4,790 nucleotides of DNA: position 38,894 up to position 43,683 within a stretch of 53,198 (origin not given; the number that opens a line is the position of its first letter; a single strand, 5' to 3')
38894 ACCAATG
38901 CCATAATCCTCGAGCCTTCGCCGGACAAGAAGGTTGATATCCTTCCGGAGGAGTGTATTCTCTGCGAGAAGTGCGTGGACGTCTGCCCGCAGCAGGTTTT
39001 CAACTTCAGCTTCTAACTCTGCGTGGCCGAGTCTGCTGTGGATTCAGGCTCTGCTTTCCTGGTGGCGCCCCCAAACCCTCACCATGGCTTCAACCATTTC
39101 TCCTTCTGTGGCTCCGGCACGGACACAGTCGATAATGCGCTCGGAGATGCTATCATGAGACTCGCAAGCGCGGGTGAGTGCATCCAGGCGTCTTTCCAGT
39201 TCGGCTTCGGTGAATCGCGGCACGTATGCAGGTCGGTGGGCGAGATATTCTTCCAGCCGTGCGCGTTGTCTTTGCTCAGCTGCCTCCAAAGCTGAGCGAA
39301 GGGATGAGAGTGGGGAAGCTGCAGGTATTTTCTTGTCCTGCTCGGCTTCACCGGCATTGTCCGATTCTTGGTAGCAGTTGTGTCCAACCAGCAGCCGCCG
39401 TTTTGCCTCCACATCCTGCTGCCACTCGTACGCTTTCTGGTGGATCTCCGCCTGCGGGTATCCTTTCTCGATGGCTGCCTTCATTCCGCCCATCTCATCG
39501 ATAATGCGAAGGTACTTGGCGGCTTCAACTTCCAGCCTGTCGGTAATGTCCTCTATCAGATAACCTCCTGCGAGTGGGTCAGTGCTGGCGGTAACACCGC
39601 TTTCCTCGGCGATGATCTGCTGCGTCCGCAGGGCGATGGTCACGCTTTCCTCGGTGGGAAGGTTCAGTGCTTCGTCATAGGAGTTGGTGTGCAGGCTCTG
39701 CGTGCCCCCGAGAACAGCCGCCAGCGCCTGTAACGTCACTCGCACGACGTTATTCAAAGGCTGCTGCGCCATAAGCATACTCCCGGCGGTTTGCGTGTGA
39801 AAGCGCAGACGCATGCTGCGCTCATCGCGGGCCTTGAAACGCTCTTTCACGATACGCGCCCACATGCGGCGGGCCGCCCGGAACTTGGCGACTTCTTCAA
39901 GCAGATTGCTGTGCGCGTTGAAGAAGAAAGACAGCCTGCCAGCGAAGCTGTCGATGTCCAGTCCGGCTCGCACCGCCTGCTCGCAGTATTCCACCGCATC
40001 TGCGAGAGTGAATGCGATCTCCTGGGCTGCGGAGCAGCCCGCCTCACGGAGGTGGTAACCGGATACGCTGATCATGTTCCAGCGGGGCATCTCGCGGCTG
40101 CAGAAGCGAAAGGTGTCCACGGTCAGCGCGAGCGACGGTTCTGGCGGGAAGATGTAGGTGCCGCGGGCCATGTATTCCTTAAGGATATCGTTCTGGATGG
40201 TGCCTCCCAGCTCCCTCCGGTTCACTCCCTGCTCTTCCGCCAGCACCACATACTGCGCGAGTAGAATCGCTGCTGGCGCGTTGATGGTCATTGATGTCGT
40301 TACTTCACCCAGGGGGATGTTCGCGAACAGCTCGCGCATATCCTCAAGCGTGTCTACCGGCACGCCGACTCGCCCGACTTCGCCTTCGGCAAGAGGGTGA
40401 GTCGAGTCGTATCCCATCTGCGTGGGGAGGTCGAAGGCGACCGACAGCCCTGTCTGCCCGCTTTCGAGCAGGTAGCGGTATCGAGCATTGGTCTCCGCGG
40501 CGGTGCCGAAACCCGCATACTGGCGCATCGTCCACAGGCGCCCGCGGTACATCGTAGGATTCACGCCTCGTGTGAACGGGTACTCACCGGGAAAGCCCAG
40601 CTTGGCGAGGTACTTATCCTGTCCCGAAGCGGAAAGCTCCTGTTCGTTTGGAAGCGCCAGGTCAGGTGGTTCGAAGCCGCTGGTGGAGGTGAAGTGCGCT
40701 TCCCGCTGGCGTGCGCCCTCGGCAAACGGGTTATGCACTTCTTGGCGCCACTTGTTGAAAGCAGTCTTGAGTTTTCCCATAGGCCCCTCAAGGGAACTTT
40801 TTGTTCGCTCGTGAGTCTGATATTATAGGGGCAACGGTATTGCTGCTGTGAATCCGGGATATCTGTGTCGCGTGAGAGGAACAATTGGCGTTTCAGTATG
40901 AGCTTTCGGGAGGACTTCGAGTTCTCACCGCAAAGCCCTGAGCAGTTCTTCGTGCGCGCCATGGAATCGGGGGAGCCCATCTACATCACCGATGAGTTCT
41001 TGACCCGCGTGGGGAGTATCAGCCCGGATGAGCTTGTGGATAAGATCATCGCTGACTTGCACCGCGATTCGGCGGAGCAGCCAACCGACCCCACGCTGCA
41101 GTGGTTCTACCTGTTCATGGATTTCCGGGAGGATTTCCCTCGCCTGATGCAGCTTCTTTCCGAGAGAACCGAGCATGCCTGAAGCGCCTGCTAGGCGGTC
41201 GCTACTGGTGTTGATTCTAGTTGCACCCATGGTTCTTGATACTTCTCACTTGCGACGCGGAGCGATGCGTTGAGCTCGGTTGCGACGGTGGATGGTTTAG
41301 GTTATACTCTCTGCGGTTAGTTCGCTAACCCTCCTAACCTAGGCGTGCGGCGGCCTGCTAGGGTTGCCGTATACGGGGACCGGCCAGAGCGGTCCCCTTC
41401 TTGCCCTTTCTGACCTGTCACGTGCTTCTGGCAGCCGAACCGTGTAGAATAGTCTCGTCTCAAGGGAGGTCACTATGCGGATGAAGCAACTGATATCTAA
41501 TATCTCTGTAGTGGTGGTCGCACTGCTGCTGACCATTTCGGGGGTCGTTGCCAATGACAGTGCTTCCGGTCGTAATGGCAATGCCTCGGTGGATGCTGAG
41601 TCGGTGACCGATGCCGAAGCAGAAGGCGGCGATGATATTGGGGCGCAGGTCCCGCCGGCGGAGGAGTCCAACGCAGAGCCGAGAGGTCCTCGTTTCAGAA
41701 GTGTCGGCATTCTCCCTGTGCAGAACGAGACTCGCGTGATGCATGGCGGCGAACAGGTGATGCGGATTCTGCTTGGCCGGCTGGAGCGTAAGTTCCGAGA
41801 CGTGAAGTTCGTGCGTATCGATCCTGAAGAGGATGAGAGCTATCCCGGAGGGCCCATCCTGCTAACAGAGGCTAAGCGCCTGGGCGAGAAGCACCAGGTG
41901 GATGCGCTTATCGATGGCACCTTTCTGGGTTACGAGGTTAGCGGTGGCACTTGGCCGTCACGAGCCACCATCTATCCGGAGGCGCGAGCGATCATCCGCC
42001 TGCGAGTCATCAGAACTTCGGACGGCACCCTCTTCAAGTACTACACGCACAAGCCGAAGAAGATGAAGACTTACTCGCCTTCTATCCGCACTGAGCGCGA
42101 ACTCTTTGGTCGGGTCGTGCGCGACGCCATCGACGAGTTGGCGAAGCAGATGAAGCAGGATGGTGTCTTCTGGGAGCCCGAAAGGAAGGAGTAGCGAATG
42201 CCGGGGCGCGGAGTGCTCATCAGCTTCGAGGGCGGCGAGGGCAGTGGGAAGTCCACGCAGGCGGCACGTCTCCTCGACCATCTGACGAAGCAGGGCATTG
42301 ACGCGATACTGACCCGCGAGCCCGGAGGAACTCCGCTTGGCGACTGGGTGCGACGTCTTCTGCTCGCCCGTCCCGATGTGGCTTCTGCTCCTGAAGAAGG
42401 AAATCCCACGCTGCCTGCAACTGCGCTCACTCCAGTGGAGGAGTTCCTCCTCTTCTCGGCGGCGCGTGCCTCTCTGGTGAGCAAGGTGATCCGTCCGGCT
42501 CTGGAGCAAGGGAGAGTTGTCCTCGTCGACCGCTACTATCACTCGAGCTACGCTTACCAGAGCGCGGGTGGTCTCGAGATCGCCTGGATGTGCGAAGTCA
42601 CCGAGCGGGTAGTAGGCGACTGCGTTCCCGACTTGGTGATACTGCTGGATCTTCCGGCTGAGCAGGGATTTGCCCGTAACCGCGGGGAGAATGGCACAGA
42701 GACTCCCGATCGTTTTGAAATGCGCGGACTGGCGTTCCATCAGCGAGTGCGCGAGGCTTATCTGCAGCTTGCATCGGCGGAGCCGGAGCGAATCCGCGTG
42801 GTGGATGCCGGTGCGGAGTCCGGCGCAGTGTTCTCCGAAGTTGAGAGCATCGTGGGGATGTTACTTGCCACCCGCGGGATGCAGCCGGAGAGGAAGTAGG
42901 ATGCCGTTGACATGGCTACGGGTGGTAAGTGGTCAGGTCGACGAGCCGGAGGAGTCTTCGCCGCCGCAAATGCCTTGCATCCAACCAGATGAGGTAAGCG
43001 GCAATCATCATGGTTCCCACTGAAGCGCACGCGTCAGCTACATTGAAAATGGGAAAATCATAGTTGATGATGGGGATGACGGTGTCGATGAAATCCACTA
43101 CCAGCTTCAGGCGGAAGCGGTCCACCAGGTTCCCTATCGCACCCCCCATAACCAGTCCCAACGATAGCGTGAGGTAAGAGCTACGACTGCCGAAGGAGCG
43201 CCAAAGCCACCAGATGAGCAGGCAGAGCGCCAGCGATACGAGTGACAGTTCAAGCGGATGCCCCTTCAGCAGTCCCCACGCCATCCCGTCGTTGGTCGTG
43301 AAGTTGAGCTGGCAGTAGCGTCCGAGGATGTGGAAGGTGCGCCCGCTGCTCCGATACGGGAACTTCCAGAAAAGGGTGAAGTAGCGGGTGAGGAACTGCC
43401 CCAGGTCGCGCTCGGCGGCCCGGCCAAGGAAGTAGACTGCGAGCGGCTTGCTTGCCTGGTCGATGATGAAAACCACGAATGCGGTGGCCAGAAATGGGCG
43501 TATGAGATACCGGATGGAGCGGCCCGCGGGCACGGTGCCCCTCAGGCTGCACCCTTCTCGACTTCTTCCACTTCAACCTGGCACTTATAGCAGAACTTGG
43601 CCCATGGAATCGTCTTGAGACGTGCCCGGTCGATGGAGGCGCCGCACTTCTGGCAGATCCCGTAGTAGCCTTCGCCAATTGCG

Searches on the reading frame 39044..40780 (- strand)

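Call 48: search_protein_families(library=pfam, proteins=[window:39044-40780:-], max_evalue=0.00001)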
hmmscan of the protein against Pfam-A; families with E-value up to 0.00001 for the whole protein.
window:39044-40780:- (578 aa): 1 family
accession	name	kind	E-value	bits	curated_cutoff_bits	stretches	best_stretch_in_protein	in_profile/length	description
PF01642.28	MM_CoA_mutase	-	5.8e-206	685.4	22.1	1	60-571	24-512/512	Methylmalonyl-CoA mutase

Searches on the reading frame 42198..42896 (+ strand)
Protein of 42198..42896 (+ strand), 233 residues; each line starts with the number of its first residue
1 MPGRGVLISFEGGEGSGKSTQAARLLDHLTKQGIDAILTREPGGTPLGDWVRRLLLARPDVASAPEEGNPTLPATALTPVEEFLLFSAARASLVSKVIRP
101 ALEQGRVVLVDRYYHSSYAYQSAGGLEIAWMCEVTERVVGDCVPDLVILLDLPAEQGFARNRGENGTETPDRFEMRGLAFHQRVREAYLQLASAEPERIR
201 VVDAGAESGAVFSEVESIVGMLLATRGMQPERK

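Call 48: search_protein_families(library=pfam, proteins=[window:42198-42896:+], max_evalue=0.00001)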
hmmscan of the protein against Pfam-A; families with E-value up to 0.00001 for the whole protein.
window:42198-42896:+ (233 aa): 1 family
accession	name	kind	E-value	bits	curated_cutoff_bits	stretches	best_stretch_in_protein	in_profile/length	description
PF02223.23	Thymidylate_kin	-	1.6e-42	145.8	27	1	10-213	1-183/185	Thymidylate kinase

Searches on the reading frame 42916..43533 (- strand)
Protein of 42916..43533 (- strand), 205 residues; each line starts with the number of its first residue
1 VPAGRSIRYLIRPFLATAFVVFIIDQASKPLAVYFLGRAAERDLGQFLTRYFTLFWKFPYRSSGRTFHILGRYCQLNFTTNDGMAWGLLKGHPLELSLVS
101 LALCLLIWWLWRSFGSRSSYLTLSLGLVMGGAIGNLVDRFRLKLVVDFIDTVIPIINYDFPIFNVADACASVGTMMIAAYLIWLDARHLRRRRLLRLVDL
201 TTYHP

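Call 48: search_protein_families(library=pfam, proteins=[window:42916-43533:-], max_evalue=0.00001)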
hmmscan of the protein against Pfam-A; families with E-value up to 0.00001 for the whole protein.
window:42916-43533:- (205 aa): 1 family
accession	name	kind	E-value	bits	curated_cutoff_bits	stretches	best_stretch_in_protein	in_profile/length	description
PF01252.23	Peptidase_A8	-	2.6e-30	105.9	25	1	18-182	2-141/142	Signal peptidase (SPase) II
